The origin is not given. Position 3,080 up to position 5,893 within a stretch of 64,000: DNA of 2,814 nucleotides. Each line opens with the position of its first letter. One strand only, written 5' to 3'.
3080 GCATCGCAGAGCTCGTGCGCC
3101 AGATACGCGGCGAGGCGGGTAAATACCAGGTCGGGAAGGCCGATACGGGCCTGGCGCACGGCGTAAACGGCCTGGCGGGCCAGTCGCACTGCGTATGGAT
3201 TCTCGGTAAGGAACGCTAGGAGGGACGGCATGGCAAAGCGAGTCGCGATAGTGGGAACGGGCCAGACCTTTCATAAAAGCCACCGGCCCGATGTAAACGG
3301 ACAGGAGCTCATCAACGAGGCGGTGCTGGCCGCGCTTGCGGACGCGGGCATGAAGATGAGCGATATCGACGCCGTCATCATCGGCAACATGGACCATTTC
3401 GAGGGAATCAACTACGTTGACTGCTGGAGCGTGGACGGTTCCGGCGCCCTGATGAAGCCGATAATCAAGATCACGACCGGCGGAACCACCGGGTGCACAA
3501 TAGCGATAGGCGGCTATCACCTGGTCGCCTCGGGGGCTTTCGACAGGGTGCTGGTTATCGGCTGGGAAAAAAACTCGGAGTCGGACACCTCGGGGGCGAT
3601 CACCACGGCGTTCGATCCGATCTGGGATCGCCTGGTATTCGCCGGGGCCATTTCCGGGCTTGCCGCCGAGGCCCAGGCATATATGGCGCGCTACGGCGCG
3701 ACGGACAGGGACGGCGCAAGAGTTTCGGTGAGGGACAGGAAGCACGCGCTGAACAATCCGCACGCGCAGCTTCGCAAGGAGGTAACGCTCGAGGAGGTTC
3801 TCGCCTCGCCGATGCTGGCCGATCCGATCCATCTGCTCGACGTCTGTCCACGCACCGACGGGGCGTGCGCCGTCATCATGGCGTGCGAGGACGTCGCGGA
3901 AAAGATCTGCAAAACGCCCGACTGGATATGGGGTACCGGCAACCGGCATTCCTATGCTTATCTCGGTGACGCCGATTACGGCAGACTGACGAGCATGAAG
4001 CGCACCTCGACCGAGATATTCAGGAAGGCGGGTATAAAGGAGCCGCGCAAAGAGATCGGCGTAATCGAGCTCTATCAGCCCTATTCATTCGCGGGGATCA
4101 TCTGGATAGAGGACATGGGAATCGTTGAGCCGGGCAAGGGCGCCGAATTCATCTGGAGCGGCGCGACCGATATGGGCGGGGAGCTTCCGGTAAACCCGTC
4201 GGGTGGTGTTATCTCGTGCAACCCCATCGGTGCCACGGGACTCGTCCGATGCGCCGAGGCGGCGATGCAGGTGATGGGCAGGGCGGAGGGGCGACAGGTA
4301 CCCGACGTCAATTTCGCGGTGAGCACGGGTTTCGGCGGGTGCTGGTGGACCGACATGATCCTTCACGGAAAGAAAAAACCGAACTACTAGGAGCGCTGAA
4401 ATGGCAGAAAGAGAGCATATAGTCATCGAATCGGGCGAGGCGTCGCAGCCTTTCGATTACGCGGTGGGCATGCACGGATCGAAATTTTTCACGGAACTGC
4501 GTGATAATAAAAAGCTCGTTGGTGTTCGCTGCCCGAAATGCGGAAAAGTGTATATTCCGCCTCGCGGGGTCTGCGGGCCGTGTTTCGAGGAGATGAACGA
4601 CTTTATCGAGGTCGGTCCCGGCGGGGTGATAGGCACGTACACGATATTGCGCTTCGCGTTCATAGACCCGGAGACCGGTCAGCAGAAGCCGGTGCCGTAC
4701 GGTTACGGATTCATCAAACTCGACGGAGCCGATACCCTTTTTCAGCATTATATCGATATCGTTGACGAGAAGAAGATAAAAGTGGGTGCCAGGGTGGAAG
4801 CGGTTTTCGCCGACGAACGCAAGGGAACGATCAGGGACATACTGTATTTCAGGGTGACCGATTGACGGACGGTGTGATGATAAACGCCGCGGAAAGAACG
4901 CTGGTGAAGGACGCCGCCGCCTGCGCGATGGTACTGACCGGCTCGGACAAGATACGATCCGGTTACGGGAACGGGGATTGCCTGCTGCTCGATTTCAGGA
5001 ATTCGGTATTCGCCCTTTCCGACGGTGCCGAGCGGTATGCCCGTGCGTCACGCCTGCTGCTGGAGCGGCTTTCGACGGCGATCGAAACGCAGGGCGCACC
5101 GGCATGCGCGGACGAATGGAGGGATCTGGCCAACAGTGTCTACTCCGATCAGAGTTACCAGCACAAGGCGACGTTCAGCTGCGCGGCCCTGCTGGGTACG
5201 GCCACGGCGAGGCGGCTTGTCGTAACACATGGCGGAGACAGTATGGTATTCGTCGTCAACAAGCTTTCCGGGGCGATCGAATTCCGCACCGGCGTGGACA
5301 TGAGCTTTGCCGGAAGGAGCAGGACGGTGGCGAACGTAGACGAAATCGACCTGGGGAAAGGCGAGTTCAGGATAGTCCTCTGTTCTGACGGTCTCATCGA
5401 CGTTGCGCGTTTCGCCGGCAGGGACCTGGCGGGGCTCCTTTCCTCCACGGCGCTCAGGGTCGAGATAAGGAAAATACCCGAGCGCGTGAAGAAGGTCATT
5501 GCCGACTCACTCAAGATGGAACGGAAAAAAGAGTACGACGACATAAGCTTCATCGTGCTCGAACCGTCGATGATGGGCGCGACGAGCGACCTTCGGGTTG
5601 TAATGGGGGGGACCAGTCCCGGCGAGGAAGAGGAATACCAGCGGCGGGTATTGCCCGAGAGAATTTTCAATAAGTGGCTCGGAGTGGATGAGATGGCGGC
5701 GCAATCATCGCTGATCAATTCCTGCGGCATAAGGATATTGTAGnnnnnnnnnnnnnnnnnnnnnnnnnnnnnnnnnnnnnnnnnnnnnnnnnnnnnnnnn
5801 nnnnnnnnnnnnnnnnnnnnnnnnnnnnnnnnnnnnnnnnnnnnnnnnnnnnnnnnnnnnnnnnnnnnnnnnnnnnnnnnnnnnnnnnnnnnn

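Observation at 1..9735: igr/Chs-like beta-oxidation module built from split subunits in an apparent anaerobe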

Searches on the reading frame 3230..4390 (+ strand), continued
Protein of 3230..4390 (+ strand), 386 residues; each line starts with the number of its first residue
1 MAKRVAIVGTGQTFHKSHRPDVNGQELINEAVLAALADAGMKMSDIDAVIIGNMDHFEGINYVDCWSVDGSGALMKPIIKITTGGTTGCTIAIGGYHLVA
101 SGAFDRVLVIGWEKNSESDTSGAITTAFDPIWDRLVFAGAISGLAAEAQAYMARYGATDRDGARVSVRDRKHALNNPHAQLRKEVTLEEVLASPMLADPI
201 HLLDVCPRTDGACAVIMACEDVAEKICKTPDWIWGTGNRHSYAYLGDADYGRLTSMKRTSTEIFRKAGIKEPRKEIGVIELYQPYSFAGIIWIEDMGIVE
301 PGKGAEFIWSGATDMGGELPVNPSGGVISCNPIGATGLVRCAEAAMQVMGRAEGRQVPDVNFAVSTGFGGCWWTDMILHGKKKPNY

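Call 59: search_protein_families(library=ncbifam, proteins=[L086:7922-9001:+, L086:9001-10173:+, L086:6996-7925:+, L087:7941-9005:+, L087:8995-10161:+], max_evalue=1e-20)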
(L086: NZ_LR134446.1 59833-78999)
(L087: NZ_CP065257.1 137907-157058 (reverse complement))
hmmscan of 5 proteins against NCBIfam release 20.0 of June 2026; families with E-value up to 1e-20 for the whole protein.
L086:7922-9001:+ (359 aa): 3 families
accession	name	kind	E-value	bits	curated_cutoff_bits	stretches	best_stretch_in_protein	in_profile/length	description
NF005924.0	PRK07937.1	subfamily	1.7e-178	593.4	419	1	12-359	4-352/353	lipid-transfer protein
NF004720.0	PRK06064.1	subfamily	2.7e-25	89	420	1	13-297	4-300/389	thiolase domain-containing protein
NF004722.0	PRK06066.1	equivalog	2.5e-24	86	516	1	53-283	47-274/385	thiolase domain-containing protein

L086:9001-10173:+ (390 aa): 16 families
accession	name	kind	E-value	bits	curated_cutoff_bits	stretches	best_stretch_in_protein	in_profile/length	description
NF006180.0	PRK08313.1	subfamily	2.6e-221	734.3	514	1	2-389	3-387/389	thiolase domain-containing protein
NF004720.0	PRK06064.1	subfamily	4.1e-57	193.7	420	1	5-380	4-381/389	thiolase domain-containing protein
NF004721.0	PRK06065.1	equivalog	5e-57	193.5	455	1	4-373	11-380/393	thiolase domain-containing protein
NF004810.0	PRK06157.1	equivalog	4.1e-47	161.2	403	1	5-376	9-385/400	acetyl-CoA acetyltransferase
NF009228.0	PRK12578.1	subfamily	2.2e-46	158.3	485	1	2-378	2-379/387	thiolase domain-containing protein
NF004982.0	PRK06365.1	equivalog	2.1e-45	155.6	695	1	3-224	16-241/430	thiolase domain-containing protein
NF006102.0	PRK08256.1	subfamily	1.3e-43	149.6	436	1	2-376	2-383/394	lipid-transfer protein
NF005704.0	PRK07516.1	subfamily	4.5e-42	144.4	412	1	9-375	8-376/389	thiolase domain-containing protein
NF004811.0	PRK06158.1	subfamily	8.6e-39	133.6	421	1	5-375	10-369/384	acetyl-CoA acetyltransferase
NF005892.0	PRK07855.1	subfamily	1.7e-38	132.5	469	1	3-368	6-373/390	lipid-transfer protein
NF004722.0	PRK06066.1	equivalog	8.4e-38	130.3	516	1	5-372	6-370/385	thiolase domain-containing protein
NF004715.0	PRK06059.1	equivalog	7.5e-36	123.9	424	1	3-373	4-387/399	lipid-transfer protein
NF053570.1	AcCoTHIOL_METTL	equivalog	2.3e-35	122.2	600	1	5-380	4-377/385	acetyl-CoA acetyltransferase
NF053628.1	BnzsclthlBbsBGT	equivalog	1.3e-32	113.1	750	1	7-376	9-372/389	benzoylsuccinyl-CoA thiolase subunit BbsB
NF004936.0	PRK06289.1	equivalog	3.1e-31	108.6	375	1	6-378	6-395/405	acetyl-CoA acetyltransferase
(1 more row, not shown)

L086:6996-7925:+ (309 aa): 0 families

L087:7941-9005:+ (354 aa): 2 families
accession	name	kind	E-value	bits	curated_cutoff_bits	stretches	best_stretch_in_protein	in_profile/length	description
NF005924.0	PRK07937.1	subfamily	2.8e-165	549.9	419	1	6-350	3-352/353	lipid-transfer protein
NF006180.0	PRK08313.1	subfamily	8e-23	80.9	514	0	6-285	4-297/389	thiolase domain-containing protein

L087:8995-10161:+ (388 aa): 17 families
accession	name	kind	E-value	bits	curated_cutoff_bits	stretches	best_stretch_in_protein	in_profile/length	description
NF006180.0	PRK08313.1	subfamily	6.9e-215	713.2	514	1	2-386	2-387/389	thiolase domain-containing protein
NF004721.0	PRK06065.1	equivalog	1.4e-65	221.7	455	1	4-370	10-380/393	thiolase domain-containing protein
NF004720.0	PRK06064.1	subfamily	1.4e-52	178.7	420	1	5-373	3-377/389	thiolase domain-containing protein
NF004810.0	PRK06157.1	equivalog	1.2e-50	172.9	403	1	4-372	7-384/400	acetyl-CoA acetyltransferase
NF006102.0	PRK08256.1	subfamily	3.2e-47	161.5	436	1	4-373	3-383/394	lipid-transfer protein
NF004982.0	PRK06365.1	equivalog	7.5e-44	150.5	695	1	4-221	16-237/430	thiolase domain-containing protein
NF004811.0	PRK06158.1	subfamily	2.4e-43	148.6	421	1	6-372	10-369/384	acetyl-CoA acetyltransferase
NF009228.0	PRK12578.1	subfamily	7.5e-41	140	485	1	6-375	5-379/387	thiolase domain-containing protein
NF005704.0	PRK07516.1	subfamily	1.5e-40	139.4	412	1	6-371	4-375/389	thiolase domain-containing protein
NF005892.0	PRK07855.1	subfamily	9.9e-40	136.6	469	1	5-365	7-373/390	lipid-transfer protein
NF004722.0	PRK06066.1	equivalog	1.6e-37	129.5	516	1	4-369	4-370/385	thiolase domain-containing protein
NF004715.0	PRK06059.1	equivalog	4.4e-37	128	424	0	261-370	279-387/399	lipid-transfer protein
NF053570.1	AcCoTHIOL_METTL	equivalog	3.4e-35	121.6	600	1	6-378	4-378/385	acetyl-CoA acetyltransferase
NF006010.0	PRK08142.1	subfamily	1e-29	103.5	462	1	18-371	18-372/388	thiolase domain-containing protein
NF053628.1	BnzsclthlBbsBGT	equivalog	9.3e-29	100.4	750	1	6-373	7-372/389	benzoylsuccinyl-CoA thiolase subunit BbsB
NF005924.0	PRK07937.1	subfamily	5.9e-24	85.2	419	1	5-371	4-338/353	lipid-transfer protein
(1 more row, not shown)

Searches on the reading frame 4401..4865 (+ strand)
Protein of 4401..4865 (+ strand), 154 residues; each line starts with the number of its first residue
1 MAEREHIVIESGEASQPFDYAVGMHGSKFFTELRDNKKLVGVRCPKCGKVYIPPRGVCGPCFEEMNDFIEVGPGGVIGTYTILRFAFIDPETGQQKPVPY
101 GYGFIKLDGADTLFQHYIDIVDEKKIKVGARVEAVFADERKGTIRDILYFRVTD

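Call 3: search_protein_families(library=pfam, proteins=[window:4401-4865:+], max_evalue=0.01)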
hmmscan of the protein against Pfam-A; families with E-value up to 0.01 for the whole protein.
window:4401-4865:+ (154 aa): 4 families
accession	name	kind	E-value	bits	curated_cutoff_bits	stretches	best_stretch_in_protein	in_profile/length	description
PF01796.24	OB_ChsH2_C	-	5.4e-11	42.7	27.1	1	70-136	3-64/65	ChsH2, C-terminal OB-fold domain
PF12172.15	zf-ChsH2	-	1.8e-07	31.3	23.2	1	38-62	8-32/37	ChsH2, rubredoxin-like zinc ribbon domain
PF00313.28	CSD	-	0.0057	16.9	27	0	101-142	13-57/66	'Cold-shock' DNA-binding domain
PF18912.6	DZR_2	-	0.006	16.8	27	1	43-66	9-32/56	Double zinc ribbon domain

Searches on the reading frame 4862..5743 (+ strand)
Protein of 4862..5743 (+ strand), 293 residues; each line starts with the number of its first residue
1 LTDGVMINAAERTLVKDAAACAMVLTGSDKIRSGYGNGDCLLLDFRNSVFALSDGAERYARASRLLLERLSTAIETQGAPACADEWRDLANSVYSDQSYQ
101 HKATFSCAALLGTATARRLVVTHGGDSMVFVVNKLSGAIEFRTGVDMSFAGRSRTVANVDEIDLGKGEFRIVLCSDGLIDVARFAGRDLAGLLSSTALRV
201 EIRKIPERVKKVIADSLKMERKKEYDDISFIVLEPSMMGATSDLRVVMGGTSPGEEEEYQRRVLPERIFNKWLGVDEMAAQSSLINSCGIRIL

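Call 3: search_protein_families(library=pfam, proteins=[window:4862-5743:+], max_evalue=0.01)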
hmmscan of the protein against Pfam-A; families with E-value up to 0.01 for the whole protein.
window:4862-5743:+ (293 aa): 1 family
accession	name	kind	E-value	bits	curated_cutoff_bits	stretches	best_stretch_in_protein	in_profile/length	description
PF07228.17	SpoIIE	-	4.9e-06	27.1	25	1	88-234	45-190/192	Stage II sporulation protein E (SpoIIE)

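Call 32: search_protein_families(library=ncbifam, proteins=[window:4877-5743:+], max_evalue=0.00001)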
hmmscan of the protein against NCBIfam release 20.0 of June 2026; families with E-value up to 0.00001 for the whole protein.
window:4877-5743:+ (288 aa): 0 families

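Call 41: search_solved_structures(query=window:4877-5743:+, max_evalue=1, show_alignments=2)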
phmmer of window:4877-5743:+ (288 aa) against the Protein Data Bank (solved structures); distinct sequences matched with E-value up to 1: 1.
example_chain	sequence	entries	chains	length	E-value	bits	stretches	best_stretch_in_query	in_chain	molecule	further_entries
5ysz_A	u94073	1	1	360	0.2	14.2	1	111-215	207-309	Transcriptional regulator, LacI family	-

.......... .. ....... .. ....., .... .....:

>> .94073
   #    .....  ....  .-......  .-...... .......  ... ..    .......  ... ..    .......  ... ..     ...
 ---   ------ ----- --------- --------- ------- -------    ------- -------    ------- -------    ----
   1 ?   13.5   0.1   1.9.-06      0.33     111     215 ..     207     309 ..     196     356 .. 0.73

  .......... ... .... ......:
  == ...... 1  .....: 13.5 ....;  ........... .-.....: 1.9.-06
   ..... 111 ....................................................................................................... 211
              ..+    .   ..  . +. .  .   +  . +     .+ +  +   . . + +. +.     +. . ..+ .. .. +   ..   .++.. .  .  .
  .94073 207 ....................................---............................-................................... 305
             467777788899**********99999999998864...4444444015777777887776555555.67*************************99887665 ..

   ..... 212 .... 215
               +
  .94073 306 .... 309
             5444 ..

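Call 69: find_homologous_proteins(query=window:4877-5743:+, max_evalue=0.00001)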
Query window:4877-5743:+ (288 aa): 118 proteins with E <= 0.00001 among 4217 candidates.
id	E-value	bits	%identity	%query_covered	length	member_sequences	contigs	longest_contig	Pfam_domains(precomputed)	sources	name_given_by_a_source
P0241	8.2e-175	597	97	100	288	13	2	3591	PF07228.18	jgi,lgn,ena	-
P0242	2.8e-155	533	84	100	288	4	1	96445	PF07228.18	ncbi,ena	-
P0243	2.4e-149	514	82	100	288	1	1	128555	PF07228.18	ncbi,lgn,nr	ncbi:MAG TPA: SpoIIE family protein phosphatase [Spirochaetota bacterium]|nr:SpoIIE family protein p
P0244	1.7e-146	505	80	100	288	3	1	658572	PF07228.18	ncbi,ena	-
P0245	6.4e-141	486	76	100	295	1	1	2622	PF07228.18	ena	-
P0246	1.3e-134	466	75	100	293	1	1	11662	PF07228.18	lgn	-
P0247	3.9e-131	454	73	100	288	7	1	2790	PF07228.18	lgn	-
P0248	7.1e-130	450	73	100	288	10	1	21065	PF07228.18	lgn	-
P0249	1.8e-88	314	52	100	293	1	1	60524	PF07228.18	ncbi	-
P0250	1.1e-82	295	51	100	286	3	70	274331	-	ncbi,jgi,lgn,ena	-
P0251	5.3e-80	287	50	97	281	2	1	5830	PF07228.18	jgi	jgi:hypothetical protein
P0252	8.3e-79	283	50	100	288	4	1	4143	PF07228.18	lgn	-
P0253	1.8e-75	272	46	100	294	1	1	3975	-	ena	-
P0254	8.6e-74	266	46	100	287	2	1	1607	-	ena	-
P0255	1.1e-72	263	44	99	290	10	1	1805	-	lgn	-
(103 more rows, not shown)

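Call 76: predict_structure(alignment_id=A3)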
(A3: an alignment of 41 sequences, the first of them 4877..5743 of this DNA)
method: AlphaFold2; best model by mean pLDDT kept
length: 288 residues; sequences in the alignment: 41
mean_pLDDT: 93.2   pTM: 0.93
mean pLDDT of the five models: 93.2, 93.2, 91.9, 91.7, 91.5
residues with pLDDT >= 90: 236; 70-90: 47; 50-70: 5; < 50: 0
segments of 3 or more residues with pLDDT < 50: none
pLDDT, mean of each block of 10 residues (from residue 1): 95 96 90 97 97 92 98 96 96 94 91 95 96 96 92 93 94 96 95 92 95 85 97 87 96 87 80 89 94
secondary structure, 60 per line:
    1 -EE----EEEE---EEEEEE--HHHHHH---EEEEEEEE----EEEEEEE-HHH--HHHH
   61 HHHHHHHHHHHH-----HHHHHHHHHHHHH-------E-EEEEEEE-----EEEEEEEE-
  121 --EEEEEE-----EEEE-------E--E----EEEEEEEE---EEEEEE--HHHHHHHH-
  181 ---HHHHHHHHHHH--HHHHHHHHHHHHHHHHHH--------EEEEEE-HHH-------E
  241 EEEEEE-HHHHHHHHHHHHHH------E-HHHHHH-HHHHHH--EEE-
elements in order: E8-11 E15-20 H23-28 E32-39 E44-50 H57-72 H78-90 E100-106 E112-119 E123-128 E134-137 E153-160 E164-169 H172-179 H184-194 H197-214 E223-228 E240-246 H248-261 H270-275 H277-282 E285-287

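Call 78: fold_search(model_id=the predicted structure, library=pdb)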
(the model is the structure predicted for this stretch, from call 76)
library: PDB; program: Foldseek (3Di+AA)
matches with E <= 10: 566; with E <= 0.001: 93
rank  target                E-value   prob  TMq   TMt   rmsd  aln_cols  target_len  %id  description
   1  6ihu                  1.4e-09  1.00  0.57  0.73   3.8       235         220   16  Crystal structure of bacterial serine phosphatase bearing R161A mutation (released 2019-08-07)
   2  6ihl                  3.6e-09  1.00  0.54  0.62   3.9       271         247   15  Crystal structure of bacterial serine phosphatase (released 2019-08-07)
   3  6iht_A                4.2e-09  1.00  0.57  0.67   3.2       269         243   16  Crystal structure of bacterial serine phosphatase bound with phosphorylated peptide (released 2019-08-07)
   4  6ihv                  6.0e-09  1.00  0.57  0.72   4.3       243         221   17  Crystal structure of bacterial serine phosphatase bearing R161E mutation (released 2019-08-07)
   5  2cm1                  7.5e-09  1.00  0.56  0.69   3.8       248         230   15  Crystal structure of the catalytic domain of serine threonine protein phosphatase PstP in complex with 2 Manganese ions. (released 2007-06-12)
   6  6ihw                  1.6e-08  1.00  0.52  0.60   4.6       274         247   14  Crystal structure of bacterial serine phosphatase bearing R161K mutation (released 2019-08-07)
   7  6ihs                  2.0e-08  1.00  0.58  0.66   4.2       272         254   15  Crystal structure of bacterial serine phosphatase with His-tag mutation (released 2019-08-07)
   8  5f1m                  1.1e-07  1.00  0.53  0.60   3.9       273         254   15  Crystal structure of Serine/threonine phosphatase Stp1 from Staphylococcus aureus (released 2016-08-24)
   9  5nzz_C                1.1e-07  1.00  0.53  0.43   6.5       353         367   12  Crystal structure of phosphorylated p38aMAPK in complex with TAB1 (released 2018-05-30)
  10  2pop_C                1.4e-07  1.00  0.53  0.48   5.4       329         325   11  The Crystal Structure of TAB1 and BIR1 complex (released 2007-07-03)
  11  1txo_A                1.6e-07  1.00  0.56  0.67   3.7       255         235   15  Crystal structure of the Mycobacterium tuberculosis serine/threonine phosphatase PstP/Ppp at 1.95 A. (released 2004-11-23)
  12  6k4e_B                1.8e-07  1.00  0.50  0.57   4.5       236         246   14  SiaA-PP2C domain of Pseudomonas aeruginosa (released 2019-06-26)
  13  5nzz_A                1.9e-07  1.00  0.42  0.33  14.5       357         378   11  Crystal structure of phosphorylated p38aMAPK in complex with TAB1 (released 2018-05-30)
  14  2j86_B                2.2e-07  1.00  0.55  0.66   3.9       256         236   18  Structural analysis of the PP2C Family Phosphatase tPphA of Thermosynechococcus elongatus (released 2007-11-06)
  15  5nzz_B                2.2e-07  1.00  0.53  0.42   5.3       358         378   11  Crystal structure of phosphorylated p38aMAPK in complex with TAB1 (released 2018-05-30)
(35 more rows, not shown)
